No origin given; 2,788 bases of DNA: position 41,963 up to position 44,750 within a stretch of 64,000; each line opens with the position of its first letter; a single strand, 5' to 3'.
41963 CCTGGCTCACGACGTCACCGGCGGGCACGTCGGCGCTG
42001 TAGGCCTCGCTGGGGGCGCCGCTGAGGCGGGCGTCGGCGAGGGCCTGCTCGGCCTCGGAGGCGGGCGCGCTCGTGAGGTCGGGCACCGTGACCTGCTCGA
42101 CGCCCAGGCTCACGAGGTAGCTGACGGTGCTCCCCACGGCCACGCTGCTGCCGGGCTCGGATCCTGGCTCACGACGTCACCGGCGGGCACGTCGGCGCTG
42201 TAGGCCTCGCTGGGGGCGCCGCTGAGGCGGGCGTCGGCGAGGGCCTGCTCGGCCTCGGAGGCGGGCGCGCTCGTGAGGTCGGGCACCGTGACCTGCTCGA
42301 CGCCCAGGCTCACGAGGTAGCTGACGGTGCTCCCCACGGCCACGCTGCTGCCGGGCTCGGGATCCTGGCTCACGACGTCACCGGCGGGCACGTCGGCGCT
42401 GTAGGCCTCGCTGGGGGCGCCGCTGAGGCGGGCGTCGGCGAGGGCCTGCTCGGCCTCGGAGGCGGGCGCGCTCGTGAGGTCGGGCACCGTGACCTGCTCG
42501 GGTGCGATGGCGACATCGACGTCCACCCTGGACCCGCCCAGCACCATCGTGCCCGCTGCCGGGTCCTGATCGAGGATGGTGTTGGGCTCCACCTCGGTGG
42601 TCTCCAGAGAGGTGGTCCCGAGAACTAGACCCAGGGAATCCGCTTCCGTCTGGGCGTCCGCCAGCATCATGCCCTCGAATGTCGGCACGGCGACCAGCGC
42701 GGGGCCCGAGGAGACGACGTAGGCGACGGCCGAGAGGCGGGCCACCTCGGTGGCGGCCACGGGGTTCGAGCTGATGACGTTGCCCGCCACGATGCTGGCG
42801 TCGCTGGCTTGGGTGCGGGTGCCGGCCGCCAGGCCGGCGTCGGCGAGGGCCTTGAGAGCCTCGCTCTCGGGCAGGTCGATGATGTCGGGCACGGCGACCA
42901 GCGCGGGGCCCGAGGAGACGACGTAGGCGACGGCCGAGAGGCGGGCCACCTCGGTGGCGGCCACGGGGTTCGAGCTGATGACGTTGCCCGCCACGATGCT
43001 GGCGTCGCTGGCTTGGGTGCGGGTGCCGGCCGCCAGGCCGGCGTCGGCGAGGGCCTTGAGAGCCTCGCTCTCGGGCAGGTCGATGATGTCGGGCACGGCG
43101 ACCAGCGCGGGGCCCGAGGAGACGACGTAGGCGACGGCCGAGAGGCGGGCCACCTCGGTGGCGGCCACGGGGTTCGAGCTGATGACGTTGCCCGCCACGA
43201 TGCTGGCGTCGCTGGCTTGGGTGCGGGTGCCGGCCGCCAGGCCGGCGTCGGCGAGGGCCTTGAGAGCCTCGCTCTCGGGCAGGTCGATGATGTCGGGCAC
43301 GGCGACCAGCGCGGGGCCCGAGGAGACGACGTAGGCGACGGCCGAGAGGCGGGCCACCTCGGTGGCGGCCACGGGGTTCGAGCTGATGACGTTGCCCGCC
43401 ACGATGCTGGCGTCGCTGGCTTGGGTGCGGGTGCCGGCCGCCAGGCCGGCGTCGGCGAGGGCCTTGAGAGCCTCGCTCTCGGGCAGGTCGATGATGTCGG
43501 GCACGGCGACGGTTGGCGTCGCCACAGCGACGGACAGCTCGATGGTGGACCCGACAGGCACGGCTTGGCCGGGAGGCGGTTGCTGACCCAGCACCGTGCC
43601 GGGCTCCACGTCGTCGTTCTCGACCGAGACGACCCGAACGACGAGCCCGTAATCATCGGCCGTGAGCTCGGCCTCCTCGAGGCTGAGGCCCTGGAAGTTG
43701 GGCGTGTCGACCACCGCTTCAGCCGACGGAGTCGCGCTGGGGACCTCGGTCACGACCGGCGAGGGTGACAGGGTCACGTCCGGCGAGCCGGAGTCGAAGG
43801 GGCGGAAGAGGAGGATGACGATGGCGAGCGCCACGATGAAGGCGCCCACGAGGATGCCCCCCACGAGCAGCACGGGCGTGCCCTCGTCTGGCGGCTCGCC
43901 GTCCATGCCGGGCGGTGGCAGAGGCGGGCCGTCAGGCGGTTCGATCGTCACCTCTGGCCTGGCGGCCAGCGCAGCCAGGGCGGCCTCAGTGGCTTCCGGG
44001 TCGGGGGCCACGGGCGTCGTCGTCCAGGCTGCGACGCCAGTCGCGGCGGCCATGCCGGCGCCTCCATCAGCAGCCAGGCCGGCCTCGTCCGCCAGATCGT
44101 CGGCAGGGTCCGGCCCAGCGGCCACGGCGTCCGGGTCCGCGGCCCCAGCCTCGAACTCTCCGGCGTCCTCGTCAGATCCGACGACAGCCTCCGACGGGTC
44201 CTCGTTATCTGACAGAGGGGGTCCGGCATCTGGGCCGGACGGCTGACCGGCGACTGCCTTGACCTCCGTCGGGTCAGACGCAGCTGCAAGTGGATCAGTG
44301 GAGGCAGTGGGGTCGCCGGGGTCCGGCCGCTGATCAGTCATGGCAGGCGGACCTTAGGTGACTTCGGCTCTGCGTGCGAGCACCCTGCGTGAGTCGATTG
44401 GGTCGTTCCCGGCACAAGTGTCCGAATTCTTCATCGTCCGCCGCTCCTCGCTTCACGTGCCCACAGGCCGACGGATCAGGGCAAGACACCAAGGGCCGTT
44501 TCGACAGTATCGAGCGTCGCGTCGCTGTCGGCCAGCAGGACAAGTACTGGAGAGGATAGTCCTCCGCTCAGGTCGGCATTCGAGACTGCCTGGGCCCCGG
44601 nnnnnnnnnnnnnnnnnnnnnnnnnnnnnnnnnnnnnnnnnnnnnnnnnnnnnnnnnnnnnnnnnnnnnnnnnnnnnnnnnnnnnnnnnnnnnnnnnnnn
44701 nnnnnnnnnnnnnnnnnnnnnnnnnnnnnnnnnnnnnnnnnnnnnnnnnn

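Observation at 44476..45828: Adjacent paralog pair: secreted HExxH peptidase-like protein next to a giant protein whose homologous domain has lost both zinc-ligand histidines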

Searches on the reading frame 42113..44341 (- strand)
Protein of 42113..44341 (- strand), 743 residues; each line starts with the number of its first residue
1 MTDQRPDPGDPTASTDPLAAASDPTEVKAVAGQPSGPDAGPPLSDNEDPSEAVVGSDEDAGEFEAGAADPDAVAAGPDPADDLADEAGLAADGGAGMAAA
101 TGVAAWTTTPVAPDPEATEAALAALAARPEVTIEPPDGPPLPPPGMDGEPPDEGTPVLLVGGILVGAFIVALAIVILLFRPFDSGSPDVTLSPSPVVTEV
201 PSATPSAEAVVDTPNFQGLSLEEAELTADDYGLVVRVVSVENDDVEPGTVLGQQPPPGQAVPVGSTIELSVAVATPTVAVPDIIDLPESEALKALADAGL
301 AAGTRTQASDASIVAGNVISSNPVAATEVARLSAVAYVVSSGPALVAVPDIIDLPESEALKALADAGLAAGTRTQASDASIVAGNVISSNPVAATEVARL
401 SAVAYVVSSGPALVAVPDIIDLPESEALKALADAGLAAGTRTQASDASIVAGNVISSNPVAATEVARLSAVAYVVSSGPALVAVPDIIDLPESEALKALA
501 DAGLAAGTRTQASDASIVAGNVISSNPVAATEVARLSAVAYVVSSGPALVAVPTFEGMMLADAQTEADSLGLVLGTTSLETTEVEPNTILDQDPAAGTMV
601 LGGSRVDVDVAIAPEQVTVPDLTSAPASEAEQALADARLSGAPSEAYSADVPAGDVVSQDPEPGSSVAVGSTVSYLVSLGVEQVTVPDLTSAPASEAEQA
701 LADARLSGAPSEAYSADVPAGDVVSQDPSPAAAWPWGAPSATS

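Call 9: search_protein_families(library=pfam, proteins=[window:42113-44341:-], max_evalue=1)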
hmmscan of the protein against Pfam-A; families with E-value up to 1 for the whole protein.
window:42113-44341:- (743 aa): 4 families
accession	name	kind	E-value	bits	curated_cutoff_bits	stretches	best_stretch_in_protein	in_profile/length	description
PF03793.24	PASTA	-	1.5e-78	259.1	23.2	8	212-271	2-62/64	PASTA domain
PF20030.5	bpMoxR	-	0.002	17.7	27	0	343-367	136-160/205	MoxR domain in the MoxR-vWA-beta-propeller ternary systems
PF20906.3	S-Me-THD_C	-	0.0029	17.4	27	0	268-305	116-155/190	S-Me-THD-like, C-terminal domain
PF11659.14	DUF3261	-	0.055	13.8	22.3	0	611-660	44-92/137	Protein of unknown function (DUF3261)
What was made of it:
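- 36846..43711 (-): Array of 34 PASTA domains (residues 211-2499), including near-identical tandem copies. Pfam PF03793 (call 9).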

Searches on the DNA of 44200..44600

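Call 74: search_rna_families(source=window, start=44200, end=44600, threshold=evalue, max_evalue=1)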
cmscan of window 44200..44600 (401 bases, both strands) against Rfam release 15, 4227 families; matches with E-value up to 1: 0.
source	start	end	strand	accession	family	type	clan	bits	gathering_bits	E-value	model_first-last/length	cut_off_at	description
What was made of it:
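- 44342..44475 (-): Conserved intergenic region upstream of the giant gene (possible own promoter or 5' leader). No Rfam match (call 74).
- Tried and rejected: Rfam on the conserved intergenic region: nothing found (call 74).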
